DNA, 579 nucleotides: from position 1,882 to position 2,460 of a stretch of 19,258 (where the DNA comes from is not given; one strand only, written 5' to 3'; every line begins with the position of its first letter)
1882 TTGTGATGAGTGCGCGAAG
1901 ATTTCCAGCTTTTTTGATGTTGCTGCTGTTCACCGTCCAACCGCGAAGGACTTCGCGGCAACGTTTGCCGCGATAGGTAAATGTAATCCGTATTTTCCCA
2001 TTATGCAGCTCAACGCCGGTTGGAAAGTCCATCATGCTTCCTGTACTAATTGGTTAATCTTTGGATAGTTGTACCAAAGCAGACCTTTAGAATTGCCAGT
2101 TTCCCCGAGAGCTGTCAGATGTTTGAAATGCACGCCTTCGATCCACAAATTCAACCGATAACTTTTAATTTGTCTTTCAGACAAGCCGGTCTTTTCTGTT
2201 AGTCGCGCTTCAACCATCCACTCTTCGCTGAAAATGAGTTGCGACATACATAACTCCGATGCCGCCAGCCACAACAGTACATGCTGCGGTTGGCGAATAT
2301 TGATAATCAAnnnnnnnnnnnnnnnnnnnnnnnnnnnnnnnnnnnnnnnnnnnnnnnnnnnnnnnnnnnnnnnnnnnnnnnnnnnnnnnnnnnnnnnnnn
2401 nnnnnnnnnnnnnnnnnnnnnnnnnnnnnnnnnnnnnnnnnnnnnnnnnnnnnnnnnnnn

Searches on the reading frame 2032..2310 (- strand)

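Call 34: search_protein_families(library=phrogs, proteins=[window:2032-2310:-], max_evalue=0.001)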
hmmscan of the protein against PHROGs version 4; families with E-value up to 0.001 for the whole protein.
window:2032-2310:- (92 aa): 1 family
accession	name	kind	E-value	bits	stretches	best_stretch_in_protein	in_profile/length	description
phrog_539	-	integration and excision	1.3e-20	73.8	1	22-92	4-73/80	excisionase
